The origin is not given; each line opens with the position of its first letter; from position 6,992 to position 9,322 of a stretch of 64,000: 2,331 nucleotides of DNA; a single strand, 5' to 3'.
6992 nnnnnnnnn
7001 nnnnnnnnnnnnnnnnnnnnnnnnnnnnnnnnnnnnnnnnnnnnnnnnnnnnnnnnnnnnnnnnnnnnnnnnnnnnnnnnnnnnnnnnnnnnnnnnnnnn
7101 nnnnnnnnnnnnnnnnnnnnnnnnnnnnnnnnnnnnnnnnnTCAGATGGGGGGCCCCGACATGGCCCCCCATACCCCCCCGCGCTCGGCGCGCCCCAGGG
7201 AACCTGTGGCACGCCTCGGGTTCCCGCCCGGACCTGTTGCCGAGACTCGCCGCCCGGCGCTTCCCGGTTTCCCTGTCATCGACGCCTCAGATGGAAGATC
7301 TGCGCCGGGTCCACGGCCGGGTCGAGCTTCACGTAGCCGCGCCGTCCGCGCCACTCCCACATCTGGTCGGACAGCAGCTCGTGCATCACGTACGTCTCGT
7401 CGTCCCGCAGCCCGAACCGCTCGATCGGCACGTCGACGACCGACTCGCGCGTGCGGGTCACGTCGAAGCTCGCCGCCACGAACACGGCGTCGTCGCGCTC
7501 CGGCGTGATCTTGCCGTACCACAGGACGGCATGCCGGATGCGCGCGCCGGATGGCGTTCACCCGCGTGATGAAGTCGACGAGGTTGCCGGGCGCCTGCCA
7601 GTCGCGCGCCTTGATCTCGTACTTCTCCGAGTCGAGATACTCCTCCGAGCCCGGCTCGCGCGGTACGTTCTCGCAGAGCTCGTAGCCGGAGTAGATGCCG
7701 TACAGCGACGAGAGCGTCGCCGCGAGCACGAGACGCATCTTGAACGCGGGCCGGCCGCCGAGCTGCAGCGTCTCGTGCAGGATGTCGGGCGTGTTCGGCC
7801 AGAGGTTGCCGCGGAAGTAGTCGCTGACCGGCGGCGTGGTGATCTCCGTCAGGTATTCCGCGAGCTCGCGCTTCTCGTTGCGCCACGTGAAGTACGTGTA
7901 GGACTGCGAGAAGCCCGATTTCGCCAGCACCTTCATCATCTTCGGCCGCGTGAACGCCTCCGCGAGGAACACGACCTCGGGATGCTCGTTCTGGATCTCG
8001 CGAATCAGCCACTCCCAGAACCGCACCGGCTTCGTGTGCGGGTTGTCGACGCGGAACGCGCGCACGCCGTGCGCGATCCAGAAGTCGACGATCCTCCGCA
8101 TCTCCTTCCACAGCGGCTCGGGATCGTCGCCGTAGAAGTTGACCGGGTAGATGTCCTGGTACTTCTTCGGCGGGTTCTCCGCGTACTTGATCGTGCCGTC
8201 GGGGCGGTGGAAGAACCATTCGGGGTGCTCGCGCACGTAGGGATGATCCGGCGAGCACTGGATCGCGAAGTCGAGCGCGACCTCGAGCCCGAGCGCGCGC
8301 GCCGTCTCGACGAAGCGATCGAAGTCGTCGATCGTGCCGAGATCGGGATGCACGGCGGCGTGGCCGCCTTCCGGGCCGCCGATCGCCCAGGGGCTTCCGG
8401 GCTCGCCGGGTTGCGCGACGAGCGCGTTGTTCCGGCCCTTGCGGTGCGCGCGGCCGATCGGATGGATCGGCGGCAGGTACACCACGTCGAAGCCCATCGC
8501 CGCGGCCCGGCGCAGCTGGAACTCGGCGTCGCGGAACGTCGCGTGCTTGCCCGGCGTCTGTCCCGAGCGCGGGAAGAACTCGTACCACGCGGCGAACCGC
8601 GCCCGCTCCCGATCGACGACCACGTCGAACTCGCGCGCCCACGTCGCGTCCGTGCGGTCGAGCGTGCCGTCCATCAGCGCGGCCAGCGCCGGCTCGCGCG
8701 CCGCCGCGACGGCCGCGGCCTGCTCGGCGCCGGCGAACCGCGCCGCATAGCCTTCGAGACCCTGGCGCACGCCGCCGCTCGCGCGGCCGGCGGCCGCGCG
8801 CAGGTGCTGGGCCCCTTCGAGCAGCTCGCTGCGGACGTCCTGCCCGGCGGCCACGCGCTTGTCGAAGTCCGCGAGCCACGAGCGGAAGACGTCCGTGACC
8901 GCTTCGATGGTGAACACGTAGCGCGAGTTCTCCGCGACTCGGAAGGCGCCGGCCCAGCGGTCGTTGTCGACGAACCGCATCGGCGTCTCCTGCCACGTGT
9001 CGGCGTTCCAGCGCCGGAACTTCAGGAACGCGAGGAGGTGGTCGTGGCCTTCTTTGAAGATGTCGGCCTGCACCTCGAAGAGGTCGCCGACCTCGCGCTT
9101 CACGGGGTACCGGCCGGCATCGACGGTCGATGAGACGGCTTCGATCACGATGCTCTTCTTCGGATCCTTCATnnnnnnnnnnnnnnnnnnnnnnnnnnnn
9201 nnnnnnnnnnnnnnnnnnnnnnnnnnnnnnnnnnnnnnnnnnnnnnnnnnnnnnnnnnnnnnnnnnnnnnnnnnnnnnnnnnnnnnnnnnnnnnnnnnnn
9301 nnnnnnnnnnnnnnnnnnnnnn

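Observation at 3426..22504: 17-kb start/stop-overlapped operon encoding a GlgA-independent glucan/trehalose cycle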

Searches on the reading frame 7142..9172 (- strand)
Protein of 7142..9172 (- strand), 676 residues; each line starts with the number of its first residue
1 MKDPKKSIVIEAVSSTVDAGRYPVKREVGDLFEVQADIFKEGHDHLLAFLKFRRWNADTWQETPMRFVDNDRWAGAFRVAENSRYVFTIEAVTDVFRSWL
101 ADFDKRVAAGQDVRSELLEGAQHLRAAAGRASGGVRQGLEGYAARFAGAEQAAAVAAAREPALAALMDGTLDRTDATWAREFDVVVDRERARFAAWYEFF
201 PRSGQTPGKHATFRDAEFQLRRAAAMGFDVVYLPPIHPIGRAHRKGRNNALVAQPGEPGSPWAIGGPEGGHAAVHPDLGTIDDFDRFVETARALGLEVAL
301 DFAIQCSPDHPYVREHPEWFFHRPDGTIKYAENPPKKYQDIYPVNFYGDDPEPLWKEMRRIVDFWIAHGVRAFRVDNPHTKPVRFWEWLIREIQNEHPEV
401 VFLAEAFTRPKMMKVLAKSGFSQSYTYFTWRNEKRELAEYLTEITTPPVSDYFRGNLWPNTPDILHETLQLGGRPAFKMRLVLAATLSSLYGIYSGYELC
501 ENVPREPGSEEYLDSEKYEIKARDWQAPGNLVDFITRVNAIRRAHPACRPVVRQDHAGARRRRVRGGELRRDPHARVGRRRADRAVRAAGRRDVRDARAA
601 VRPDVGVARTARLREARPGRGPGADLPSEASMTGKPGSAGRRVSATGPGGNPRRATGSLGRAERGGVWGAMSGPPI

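Call 7: search_protein_families(library=pfam, proteins=[window:7142-9172:-])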
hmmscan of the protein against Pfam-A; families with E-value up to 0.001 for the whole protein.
window:7142-9172:- (676 aa): 2 families
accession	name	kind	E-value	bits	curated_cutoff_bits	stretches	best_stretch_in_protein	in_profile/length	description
PF11896.14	GlgE_dom_N_S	-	7.5e-48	163.7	25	1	7-188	2-179/179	Alpha-1,4-glucan:maltose-1-phosphate maltosyltransferase, domain N/S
PF00128.31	Alpha-amylase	-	0.00012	21.9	22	0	271-341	56-132/446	Alpha amylase, catalytic domain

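Call 9: search_protein_families(library=ncbifam, proteins=[window:7142-9172:-])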
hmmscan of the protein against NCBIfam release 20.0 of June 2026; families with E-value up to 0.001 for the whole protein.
window:7142-9172:- (676 aa): 4 families
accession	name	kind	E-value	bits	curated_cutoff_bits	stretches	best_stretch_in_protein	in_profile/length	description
TIGR02456.1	treS_nterm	equivalog_domain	1.5e-06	27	678.35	1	271-318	65-113/539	maltose alpha-D-glucosyltransferase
NF051899.1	BetGalacBglAAgro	equivalog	9.2e-05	21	900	0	272-315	66-110/537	beta-galactosidase BglA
NF041321.1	Alpha-amyl_MalA_Halo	equivalog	0.0001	20.9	875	1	274-406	322-455/666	alpha-amylase MalA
TIGR02403.1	trehalose_treC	equivalog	0.00042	19.1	799.05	0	272-315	65-109/544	alpha,alpha-phosphotrehalase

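Call 55: search_solved_structures(query=window:7142-9172:-, max_evalue=1e-10)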
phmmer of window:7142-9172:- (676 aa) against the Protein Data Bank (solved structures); distinct sequences matched with E-value up to 1e-10: 10.
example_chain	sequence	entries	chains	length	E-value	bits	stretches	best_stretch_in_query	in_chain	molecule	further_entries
5vsj_A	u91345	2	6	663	9.7e-177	592.9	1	13-551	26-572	Alpha-1,4-glucan:maltose-1-phosphate maltosyltransferase 1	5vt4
4u2y_A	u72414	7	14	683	1.1e-176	592.7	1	13-551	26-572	Alpha-1,4-glucan:maltose-1-phosphate maltosyltransferase 1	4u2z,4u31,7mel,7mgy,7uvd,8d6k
3zss_A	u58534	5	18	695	7.6e-176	589.9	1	13-551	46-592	PUTATIVE GLUCANOHYDROLASE PEP1A | PUTATIVE GLUCANOHYDROLASE PEP1A GLGE ISOFORM 1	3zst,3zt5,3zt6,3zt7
5cvs_A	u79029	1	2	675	4.7e-175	587.3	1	13-551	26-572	Alpha-1,4-glucan:maltose-1-phosphate maltosyltransferase 1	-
4cn4_A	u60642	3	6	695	5.2e-175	587.2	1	13-551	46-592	ALPHA-1,4-GLUCAN:MALTOSE-1-PHOSPHATE MALTOSYLTRANSFERASE 1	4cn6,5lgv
4cn1_A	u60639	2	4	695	1e-174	586.2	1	13-551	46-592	ALPHA-1,4-GLUCAN: MALTOSE-1-PHOSPHATE MALTOSYLTRANSFERASE 1 | Alpha-1,4-glucan:maltose-1-phosphate maltosyltransferase 1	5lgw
5cgm_A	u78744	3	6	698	6.1e-163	547.3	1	77-551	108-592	Alpha-1,4-glucan:maltose-1-phosphate maltosyltransferase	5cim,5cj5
4u33_A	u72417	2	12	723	2.7e-150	505.4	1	83-550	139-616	Alpha-1,4-glucan:maltose-1-phosphate maltosyltransferase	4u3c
3dhu_A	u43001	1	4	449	1.3e-19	73.5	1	199-409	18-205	Alpha-amylase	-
4gkl_A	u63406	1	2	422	1.5e-12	50.2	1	197-416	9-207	Alpha-amylase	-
